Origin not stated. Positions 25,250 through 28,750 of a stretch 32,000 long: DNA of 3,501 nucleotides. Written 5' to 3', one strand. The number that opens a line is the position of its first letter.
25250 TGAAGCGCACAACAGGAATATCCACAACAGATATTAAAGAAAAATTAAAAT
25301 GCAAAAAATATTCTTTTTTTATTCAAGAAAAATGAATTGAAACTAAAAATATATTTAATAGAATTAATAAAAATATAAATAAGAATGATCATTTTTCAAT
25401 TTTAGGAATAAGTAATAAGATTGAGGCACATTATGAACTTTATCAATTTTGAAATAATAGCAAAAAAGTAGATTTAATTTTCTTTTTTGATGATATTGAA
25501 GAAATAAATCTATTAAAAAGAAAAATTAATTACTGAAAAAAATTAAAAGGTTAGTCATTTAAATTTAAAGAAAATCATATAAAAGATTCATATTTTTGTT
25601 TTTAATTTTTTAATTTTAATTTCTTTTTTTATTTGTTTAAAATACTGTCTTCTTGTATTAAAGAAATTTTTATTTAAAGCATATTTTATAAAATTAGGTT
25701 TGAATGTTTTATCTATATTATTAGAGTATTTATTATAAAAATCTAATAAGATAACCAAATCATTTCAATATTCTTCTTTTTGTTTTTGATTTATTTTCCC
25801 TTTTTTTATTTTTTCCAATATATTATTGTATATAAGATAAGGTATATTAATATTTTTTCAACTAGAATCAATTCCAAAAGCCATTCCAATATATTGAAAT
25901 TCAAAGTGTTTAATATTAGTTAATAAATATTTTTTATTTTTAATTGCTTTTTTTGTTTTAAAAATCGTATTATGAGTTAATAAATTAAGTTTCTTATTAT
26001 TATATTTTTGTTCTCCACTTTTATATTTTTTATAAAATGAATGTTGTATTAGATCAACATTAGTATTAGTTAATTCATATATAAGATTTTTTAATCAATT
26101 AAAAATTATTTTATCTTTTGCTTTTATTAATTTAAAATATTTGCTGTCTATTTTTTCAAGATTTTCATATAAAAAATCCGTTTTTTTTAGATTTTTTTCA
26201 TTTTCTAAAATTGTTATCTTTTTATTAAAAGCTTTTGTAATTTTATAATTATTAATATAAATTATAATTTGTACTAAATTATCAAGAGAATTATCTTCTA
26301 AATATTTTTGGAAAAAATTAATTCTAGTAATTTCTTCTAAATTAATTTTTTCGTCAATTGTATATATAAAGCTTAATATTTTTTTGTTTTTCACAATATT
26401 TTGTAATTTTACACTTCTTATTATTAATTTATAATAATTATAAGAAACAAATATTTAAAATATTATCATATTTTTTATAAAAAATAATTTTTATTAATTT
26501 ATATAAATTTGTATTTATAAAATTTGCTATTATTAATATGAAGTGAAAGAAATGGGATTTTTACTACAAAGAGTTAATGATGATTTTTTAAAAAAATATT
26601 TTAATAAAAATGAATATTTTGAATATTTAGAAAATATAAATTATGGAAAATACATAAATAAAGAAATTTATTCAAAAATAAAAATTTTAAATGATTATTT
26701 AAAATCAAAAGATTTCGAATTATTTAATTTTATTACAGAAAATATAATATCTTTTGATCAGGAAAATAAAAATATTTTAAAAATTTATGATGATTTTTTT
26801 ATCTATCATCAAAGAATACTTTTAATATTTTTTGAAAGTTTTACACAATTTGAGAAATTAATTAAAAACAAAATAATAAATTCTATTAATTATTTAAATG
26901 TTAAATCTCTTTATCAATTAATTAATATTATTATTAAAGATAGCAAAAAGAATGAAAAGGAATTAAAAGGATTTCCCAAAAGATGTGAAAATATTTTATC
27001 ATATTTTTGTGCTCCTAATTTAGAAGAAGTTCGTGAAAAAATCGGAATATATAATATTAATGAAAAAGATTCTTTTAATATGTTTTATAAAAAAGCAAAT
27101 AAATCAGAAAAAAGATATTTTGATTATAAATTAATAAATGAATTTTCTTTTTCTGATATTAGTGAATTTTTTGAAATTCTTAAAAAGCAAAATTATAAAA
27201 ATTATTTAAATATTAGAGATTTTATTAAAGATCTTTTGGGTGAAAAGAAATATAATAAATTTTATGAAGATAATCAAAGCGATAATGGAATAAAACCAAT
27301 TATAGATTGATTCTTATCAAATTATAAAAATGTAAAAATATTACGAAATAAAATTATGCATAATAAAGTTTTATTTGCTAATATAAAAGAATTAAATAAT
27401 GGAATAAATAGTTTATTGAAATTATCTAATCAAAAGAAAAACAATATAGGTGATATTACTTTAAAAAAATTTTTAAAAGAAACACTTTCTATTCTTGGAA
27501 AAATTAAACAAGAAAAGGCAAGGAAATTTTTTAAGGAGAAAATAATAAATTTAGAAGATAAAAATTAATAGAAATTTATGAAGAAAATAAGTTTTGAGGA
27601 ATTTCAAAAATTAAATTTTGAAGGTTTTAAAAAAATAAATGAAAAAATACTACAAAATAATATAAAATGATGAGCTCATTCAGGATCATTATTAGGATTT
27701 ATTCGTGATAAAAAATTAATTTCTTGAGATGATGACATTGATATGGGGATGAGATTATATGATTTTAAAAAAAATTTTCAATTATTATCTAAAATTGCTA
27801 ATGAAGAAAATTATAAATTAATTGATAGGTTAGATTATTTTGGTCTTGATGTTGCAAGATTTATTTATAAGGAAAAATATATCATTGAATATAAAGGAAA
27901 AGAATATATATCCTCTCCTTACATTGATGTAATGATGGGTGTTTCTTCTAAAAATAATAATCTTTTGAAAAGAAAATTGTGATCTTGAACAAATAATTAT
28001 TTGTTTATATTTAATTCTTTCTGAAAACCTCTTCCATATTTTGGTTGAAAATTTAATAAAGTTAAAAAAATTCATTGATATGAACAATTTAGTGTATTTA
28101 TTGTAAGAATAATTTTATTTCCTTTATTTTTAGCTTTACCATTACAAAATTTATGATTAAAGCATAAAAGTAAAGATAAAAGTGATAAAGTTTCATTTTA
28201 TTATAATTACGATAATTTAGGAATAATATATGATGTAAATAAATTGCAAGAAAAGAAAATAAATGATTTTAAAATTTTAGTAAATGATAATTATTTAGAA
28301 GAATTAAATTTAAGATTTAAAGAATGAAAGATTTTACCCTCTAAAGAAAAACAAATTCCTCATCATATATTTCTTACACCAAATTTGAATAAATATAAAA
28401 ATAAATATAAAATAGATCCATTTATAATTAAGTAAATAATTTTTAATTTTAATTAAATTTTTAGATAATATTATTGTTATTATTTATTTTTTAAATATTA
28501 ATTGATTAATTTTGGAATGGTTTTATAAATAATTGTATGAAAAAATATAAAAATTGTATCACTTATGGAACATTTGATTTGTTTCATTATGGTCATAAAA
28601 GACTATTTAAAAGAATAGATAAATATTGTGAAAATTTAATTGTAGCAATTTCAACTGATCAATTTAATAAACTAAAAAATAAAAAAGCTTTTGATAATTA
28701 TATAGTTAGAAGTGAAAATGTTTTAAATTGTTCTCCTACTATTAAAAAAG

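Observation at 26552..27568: Abi_2/HEPN-like (R-x4-H) abortive-infection candidate embedded in the glycan locus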

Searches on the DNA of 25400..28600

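Call 39: search_rna_families(source=window, start=25400, end=28600, threshold=evalue, max_evalue=10, show_alignments=3)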
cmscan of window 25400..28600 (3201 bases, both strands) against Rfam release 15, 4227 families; matches with E-value up to 10: 0.
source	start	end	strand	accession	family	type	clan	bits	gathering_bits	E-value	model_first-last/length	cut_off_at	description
